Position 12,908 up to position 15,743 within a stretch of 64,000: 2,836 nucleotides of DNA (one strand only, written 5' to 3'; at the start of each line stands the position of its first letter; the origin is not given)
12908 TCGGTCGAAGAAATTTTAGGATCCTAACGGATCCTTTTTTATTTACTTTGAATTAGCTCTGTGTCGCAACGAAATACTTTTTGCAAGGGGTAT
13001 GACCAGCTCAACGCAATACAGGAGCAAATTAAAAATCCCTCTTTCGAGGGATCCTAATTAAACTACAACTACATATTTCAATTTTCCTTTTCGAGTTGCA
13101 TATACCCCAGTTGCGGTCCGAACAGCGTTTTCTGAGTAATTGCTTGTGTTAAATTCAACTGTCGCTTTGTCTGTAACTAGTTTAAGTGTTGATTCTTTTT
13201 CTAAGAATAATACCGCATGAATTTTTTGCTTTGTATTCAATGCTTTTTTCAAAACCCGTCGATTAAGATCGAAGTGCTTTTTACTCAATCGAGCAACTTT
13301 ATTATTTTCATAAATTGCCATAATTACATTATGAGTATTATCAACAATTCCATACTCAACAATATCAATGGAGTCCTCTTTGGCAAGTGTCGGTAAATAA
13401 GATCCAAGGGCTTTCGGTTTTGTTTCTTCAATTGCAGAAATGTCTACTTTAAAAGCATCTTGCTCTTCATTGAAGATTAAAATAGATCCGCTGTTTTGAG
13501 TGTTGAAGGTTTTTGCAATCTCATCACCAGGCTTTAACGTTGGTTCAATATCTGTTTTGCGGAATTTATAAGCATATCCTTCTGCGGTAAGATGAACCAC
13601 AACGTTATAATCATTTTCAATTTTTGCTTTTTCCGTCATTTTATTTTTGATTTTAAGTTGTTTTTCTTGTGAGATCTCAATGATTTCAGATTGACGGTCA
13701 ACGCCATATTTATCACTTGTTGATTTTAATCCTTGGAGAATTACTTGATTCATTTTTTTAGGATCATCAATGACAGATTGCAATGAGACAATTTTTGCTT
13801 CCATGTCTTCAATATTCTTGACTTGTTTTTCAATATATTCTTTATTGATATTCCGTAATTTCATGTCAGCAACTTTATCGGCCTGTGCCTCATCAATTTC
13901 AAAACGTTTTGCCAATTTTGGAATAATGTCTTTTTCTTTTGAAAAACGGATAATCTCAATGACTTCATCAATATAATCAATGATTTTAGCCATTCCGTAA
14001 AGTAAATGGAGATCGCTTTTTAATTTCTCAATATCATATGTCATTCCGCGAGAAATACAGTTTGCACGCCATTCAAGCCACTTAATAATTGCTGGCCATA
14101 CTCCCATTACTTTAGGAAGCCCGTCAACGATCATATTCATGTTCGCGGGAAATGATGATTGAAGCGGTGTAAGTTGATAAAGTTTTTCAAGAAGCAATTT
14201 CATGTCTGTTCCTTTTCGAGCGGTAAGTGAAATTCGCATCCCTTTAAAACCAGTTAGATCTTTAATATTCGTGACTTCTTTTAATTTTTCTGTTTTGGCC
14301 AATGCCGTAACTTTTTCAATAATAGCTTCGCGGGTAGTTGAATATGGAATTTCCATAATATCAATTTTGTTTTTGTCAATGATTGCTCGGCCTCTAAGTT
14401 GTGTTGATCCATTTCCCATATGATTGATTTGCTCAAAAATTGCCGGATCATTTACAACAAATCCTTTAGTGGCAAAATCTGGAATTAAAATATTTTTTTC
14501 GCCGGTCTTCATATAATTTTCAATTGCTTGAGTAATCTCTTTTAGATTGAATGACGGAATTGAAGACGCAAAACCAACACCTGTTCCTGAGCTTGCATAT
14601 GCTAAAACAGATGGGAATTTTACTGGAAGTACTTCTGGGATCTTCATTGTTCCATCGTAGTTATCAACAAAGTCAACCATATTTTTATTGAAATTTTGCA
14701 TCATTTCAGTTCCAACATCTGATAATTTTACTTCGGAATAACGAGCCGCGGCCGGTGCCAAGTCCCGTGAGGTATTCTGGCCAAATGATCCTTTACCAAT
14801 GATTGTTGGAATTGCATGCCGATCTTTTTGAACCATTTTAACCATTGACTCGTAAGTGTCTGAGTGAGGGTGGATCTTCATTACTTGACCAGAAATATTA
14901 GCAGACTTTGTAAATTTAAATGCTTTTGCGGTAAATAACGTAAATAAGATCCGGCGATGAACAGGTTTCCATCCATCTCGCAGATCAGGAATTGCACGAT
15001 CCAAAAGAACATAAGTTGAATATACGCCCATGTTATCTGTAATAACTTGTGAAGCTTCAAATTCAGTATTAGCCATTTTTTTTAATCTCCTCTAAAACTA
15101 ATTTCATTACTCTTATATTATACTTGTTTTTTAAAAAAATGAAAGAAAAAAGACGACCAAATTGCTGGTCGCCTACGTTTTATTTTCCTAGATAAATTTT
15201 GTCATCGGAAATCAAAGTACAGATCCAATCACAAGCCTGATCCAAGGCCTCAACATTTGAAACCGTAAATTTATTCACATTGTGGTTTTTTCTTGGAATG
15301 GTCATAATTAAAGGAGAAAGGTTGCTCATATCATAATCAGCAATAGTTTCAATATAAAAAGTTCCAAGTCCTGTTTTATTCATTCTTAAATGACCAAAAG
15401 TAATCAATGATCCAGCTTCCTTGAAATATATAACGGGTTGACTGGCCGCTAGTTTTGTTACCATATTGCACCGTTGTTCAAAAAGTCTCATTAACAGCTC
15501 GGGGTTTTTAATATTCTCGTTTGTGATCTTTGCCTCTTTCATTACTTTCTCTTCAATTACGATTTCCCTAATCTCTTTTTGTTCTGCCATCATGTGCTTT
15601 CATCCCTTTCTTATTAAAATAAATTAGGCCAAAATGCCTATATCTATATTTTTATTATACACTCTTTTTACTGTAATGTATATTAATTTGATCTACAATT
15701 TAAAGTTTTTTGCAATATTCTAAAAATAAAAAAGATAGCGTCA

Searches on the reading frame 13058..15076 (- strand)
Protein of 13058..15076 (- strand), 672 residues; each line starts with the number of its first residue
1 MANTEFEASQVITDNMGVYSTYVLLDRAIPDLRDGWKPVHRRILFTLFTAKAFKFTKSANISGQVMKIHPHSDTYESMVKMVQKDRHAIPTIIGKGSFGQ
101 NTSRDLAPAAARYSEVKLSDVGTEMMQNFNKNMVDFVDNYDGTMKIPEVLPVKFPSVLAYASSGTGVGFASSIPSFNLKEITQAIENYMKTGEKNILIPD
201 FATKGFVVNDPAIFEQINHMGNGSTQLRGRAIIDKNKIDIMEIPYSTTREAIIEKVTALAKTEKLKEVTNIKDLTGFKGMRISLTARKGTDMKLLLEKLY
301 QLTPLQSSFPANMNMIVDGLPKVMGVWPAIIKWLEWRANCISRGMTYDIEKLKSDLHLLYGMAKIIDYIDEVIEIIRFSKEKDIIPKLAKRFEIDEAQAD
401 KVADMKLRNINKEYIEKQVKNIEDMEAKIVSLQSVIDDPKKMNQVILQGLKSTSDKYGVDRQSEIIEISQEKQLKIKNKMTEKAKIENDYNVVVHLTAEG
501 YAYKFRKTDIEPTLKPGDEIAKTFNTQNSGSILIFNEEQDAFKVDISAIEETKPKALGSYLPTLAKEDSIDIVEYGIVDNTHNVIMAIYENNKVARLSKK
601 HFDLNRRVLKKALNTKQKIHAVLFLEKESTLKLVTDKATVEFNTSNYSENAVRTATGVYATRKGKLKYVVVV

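Call 13: search_protein_families(library=pfam, proteins=[window:13058-15076:-])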
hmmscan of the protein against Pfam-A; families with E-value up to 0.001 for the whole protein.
window:13058-15076:- (672 aa): 1 family
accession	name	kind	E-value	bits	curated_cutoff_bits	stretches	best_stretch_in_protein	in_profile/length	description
PF00521.26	DNA_topoisoIV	-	5.3e-104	348.9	31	1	27-450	1-431/432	DNA gyrase/topoisomerase IV, subunit A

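Call 21: search_dna_similar(query=window:13058-15076:-, collection=phages, mode=protein, max_rows=15)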
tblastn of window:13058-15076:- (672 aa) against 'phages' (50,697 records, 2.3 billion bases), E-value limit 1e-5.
Records with a match: 1796; places in all: 1799; records where one place covers at least 80% of the query: 97.
Best place of each record, by identity: <60% 1796.
By first word of the organism name: Escherichia 625; Klebsiella 282; Shigella 81; Acinetobacter 75; Erwinia 58; Vibrio 56; Enterobacter 52; Bacteriophage 50; Bacillus 48; Enterobacteria 48; and 57 more.
By host as written in the record: Escherichia coli 268; - 230; Klebsiella pneumoniae 93; Erwinia amylovora 43; Escherichia coli B 28; Escherichia coli O157:H7 25; Escherichia coli str. K-12 substr. MG1655 22; Acinetobacter baumannii 20; and 475 more.
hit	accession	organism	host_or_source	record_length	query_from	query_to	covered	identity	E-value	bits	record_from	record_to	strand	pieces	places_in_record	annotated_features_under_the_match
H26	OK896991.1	Geobacillus phage GR1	Geobacillus stearothermophilus ATCC ...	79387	11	672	99%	53.2%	0e+0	687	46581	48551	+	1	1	DNA gyrase subunit A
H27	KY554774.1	Lactococcus phage AM9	Lactococcus lactis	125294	10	658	97%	41.4%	5e-147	478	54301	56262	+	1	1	DNA gyrase subunit A-topoisomerase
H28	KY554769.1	Lactococcus phage AM2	Lactococcus lactis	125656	10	658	97%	41.4%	5e-147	478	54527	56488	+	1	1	DNA gyrase subunit A-topoisomerase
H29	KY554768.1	Lactococcus phage AM1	Lactococcus lactis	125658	10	658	97%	41.4%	5e-147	478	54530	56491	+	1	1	DNA gyrase subunit A-topoisomerase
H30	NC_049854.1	Lactococcus phage AM1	Lactococcus lactis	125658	10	658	97%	41.4%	5e-147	478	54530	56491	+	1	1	DNA topoisomerase II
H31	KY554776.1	Lactococcus phage AM12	Lactococcus lactis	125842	10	658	97%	41.4%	5e-147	478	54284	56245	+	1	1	DNA gyrase subunit A-topoisomerase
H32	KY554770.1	Lactococcus phage AM3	Lactococcus lactis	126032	10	658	97%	41.4%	5e-147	478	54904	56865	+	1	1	DNA gyrase subunit A-topoisomerase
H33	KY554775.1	Lactococcus phage AM11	Lactococcus lactis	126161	10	658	97%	41.4%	5e-147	478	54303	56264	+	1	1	DNA gyrase subunit A-topoisomerase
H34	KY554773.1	Lactococcus phage AM8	Lactococcus lactis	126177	10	658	97%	41.4%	5e-147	478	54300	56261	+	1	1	DNA gyrase subunit A-topoisomerase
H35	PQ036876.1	Lactococcus phage PMBT69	Lactococcus lactis subsp. cremoris ...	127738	1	616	92%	42.5%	1e-143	468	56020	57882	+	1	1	hypothetical protein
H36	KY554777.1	Lactococcus phage LW81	Lactococcus lactis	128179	10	598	88%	43.7%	7e-147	478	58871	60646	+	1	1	DNA gyrase/topoisomerase IV subunit A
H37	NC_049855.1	Lactococcus phage LW81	Lactococcus lactis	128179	10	598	88%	43.7%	7e-147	478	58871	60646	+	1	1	DNA topoisomerase II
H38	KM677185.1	Lactococcus phage WRP3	Lactococcus lactis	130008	10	598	88%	43.7%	4e-147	478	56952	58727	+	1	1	DNA gyrase subunit A-topoisomerase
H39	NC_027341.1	Lactococcus phage WRP3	Lactococcus lactis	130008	10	598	88%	43.7%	4e-147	478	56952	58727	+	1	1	DNA topoisomerase II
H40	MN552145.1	Lactococcus phage P1048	Lactococcus lactis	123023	10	598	88%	43.6%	9e-147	478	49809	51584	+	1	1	DNA gyrase subunit A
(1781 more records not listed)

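Call 22: find_related_loci(query=window:13058-15076:-, collection=viral_contigs, flank=10000)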
Query window:13058-15076:- (672 aa) in viral_contigs; peptide patterns used: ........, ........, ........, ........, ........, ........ (x = any residue, [..] = any of these).
5 stretches matched a pattern, but none encodes a relative of the query by tblastn (E <= 1e-3).

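Call 27: find_encoding_contigs(protein=window:13058-15076:-, flank=10000, max_places=10)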
Protein window:13058-15076:- (672 aa): 6 contigs read that carry it; 3 places shown.
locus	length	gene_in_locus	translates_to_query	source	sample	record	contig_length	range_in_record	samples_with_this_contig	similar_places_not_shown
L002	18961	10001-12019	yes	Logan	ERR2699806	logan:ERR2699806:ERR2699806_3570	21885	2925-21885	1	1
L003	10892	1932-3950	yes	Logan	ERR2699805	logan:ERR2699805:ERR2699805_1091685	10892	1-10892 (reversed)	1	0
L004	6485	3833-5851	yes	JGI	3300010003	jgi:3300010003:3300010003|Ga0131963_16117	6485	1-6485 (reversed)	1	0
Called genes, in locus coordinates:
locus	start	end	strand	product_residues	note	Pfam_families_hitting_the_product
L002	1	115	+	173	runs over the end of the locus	PF00692:dUTPase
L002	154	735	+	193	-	PF00625:Guanylate_kin, PF01926:MMR_HSR1 (weak), PF13238:AAA_18 (weak)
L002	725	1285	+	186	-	PF05866:RusA (weak)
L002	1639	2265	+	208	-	PF04542:Sigma70_r2 (weak)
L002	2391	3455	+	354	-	PF12224:Amidoligase_2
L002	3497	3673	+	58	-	-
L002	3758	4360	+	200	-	PF00265:TK, PF13401:AAA_22 (weak)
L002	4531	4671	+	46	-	-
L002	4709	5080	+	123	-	-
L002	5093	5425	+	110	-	-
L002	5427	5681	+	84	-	-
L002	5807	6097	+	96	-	-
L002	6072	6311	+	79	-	-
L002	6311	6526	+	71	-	-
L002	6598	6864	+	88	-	-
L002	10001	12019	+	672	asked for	PF00521:DNA_topoisoIV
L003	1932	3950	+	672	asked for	PF00521:DNA_topoisoIV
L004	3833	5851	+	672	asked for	PF00521:DNA_topoisoIV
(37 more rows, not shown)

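Call 48: find_homologous_proteins(query=window:13058-15076:-, max_evalue=1e-50)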
Query window:13058-15076:- (672 aa): 7840 proteins with E <= 1e-50 among 8000 candidates; the best 120 are listed.
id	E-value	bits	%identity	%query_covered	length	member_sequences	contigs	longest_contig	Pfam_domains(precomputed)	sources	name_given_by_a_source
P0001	0.0e+0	1401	93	100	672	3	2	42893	PF00521.27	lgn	-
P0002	3.4e-241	820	55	100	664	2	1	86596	PF00521.27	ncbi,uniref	ncbi:DNA topoisomerase (ATP-hydrolyzing) subunit A [Bacillus sp. FSL R10-2789]|uniref:DNA topoisomer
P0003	6.3e-241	819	56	99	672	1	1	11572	PF00521.27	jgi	jgi:DNA gyrase subunit A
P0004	1.5e-236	805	55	100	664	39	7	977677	PF00521.27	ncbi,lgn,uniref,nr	ncbi:DNA gyrase/topoisomerase IV subunit A [Bacillus subtilis]|uniref:DNA gyrase/topoisomerase IV su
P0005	2.1e-236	804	53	100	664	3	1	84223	PF00521.27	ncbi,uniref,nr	ncbi:DNA gyrase/topoisomerase IV subunit A [Bacillus wiedmannii]|uniref:DNA gyrase/topoisomerase IV 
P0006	1.2e-235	802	55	100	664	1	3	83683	PF00521.27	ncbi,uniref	ncbi:DNA topoisomerase (ATP-hydrolyzing) subunit A [Bacillus subtilis]|uniref:DNA topoisomerase (ATP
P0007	3.2e-234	797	55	97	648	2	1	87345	PF00521.27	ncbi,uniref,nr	ncbi:DNA gyrase/topoisomerase IV subunit A [Priestia megaterium]|uniref:DNA gyrase/topoisomerase IV 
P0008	8.5e-234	796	55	98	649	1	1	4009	PF00521.27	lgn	-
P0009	7.6e-233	793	54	98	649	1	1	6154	PF00521.27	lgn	-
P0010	3.3e-231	787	55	99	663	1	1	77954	PF00521.27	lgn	-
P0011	4.1e-229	780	54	99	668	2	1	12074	PF00521.27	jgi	jgi:DNA gyrase subunit A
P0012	5.1e-228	777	53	100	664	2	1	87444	PF00521.27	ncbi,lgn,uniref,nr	ncbi:DNA topoisomerase (ATP-hydrolyzing) subunit A [Priestia aryabhattai]|uniref:DNA topoisomerase (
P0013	1.5e-226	772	54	99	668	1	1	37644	PF00521.27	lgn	-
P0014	1.7e-226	772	52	100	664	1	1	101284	PF00521.27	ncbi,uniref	ncbi:DNA topoisomerase (ATP-hydrolyzing) subunit A [Priestia megaterium]|uniref:DNA gyrase subunit A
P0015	6.0e-225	767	53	99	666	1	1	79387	PF00521.27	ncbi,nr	ncbi:DNA gyrase subunit A [Geobacillus phage GR1]|nr:DNA gyrase subunit A [Geobacillus phage GR1]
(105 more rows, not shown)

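Call 49: find_encoding_contigs(protein=P0001, flank=10000, max_places=6)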
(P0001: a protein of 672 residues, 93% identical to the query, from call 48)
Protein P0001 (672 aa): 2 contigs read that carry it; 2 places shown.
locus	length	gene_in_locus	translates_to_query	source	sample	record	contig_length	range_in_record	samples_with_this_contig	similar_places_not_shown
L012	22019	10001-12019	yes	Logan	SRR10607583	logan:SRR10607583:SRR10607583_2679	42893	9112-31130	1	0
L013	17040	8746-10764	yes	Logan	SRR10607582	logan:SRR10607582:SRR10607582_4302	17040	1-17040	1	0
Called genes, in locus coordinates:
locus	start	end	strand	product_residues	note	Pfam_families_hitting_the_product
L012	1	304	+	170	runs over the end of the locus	PF00692:dUTPase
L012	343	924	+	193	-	PF00625:Guanylate_kin, PF13238:AAA_18 (weak)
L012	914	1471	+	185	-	PF05866:RusA (weak)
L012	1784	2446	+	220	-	PF04542:Sigma70_r2 (weak)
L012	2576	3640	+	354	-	PF12224:Amidoligase_2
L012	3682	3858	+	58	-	-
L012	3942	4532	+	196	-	PF00265:TK, PF13604:AAA_30 (weak)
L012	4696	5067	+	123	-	-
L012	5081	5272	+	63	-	-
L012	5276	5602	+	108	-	-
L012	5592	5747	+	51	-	-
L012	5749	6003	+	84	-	-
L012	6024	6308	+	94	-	-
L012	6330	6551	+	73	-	-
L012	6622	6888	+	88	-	-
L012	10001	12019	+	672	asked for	PF00521:DNA_topoisoIV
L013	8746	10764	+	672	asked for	PF00521:DNA_topoisoIV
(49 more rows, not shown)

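Call 55: find_encoding_contigs(protein=P0002, flank=10000, max_places=2)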
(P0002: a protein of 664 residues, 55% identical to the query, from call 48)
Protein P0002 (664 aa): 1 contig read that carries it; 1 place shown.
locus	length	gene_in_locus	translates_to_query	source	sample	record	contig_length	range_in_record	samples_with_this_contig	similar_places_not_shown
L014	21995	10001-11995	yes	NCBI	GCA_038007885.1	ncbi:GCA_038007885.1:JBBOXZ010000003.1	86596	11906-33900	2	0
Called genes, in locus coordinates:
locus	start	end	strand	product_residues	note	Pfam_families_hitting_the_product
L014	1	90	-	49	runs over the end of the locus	-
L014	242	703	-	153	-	-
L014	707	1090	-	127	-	PF12844:HTH_19, PF13560:HTH_31, PF01381:HTH_3, PF13443:HTH_26 (weak)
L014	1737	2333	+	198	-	-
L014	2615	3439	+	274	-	PF17989:ALP_N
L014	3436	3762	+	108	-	-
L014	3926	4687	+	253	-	PF12224:Amidoligase_2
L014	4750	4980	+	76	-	-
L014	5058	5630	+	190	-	PF00265:TK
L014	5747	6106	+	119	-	-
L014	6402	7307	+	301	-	-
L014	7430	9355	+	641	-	PF02518:HATPase_c (weak), PF00204:DNA_gyraseB, PF01751:Toprim, PF00986:DNA_gyraseB_C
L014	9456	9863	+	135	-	-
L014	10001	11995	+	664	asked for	PF00521:DNA_topoisoIV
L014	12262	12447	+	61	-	-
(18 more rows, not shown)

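Call 56: find_encoding_contigs(protein=P0003, flank=10000, max_places=2)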
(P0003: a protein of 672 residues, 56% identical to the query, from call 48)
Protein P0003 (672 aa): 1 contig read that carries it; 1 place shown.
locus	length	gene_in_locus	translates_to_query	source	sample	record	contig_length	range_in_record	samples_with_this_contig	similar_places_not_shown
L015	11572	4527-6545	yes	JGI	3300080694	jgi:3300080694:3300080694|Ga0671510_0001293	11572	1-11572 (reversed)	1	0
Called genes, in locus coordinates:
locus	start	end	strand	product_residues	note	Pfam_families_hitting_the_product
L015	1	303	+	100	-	?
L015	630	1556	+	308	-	-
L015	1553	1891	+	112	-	PF07261:DnaB_2 (weak)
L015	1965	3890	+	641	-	PF02518:HATPase_c (weak), PF00204:DNA_gyraseB, PF01751:Toprim, PF00986:DNA_gyraseB_C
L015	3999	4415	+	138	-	-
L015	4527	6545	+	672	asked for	PF00521:DNA_topoisoIV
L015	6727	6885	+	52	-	-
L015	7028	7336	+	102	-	-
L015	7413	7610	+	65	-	-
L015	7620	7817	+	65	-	-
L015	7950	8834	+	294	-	PF08401:ArdcN, PF18818:MPTase-PolyVal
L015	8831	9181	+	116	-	-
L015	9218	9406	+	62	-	-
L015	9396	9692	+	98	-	-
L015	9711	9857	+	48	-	-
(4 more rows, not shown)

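Call 94: search_protein_families(library=ncbifam, proteins=[window:13058-15076:-], max_evalue=0.001)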
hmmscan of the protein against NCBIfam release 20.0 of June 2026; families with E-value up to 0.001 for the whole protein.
window:13058-15076:- (672 aa): 10 families
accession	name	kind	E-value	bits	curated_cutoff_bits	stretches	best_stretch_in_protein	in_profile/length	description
NF004044.1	PRK05561.1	subfamily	3.6e-124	416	654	1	10-661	4-671/738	DNA topoisomerase (ATP-hydrolyzing)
NF004043.1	PRK05560.1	equivalog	3.1e-116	389.2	902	1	19-665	18-687/798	DNA gyrase subunit A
TIGR01063.1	gyrA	equivalog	1.9e-110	370.1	877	1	19-662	17-684/800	DNA topoisomerase (ATP-hydrolyzing) subunit A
TIGR01062.1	parC_Gneg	equivalog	3.4e-89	299.9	628.9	1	13-554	11-561/735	DNA topoisomerase IV subunit A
TIGR01061.1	parC_Gpos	equivalog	7.2e-87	292.5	813.25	1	9-643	7-663/737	DNA topoisomerase IV subunit A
NF038098.1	GyrA_w_intein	exception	4.1e-81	273.4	1850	2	114-513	538-944/1232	intein-containing DNA gyrase subunit A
NF010586.0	PRK13979.1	equivalog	1.4e-76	258.1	1475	1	9-630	19-659/957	DNA topoisomerase IV subunit A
NF007209.0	PRK09631.1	equivalog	4.4e-61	207.3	644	1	10-489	6-476/635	DNA topoisomerase IV subunit A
NF009397.0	PRK12758.1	equivalog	1.2e-53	182.4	780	1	18-470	33-481/870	DNA gyrase/topoisomerase IV subunit A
NF007208.0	PRK09630.1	equivalog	7e-41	140.6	598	1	10-326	6-309/479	DNA topoisomerase IV subunit A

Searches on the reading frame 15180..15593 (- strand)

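Call 37: search_protein_families(library=phrogs, proteins=[window:15180-15593:-], max_evalue=0.01)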
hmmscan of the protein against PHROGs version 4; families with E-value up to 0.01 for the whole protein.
window:15180-15593:- (137 aa): 0 families

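Call 91: search_protein_families(library=pfam, proteins=[window:15180-15593:-], max_evalue=0.1)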
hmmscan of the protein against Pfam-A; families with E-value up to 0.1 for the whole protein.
window:15180-15593:- (137 aa): 1 family
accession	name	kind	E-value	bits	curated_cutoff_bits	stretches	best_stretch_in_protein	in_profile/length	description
PF01990.22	ATP-synt_F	-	0.057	14.2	23.5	0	82-108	57-82/91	ATP synthase (F/14-kDa) subunit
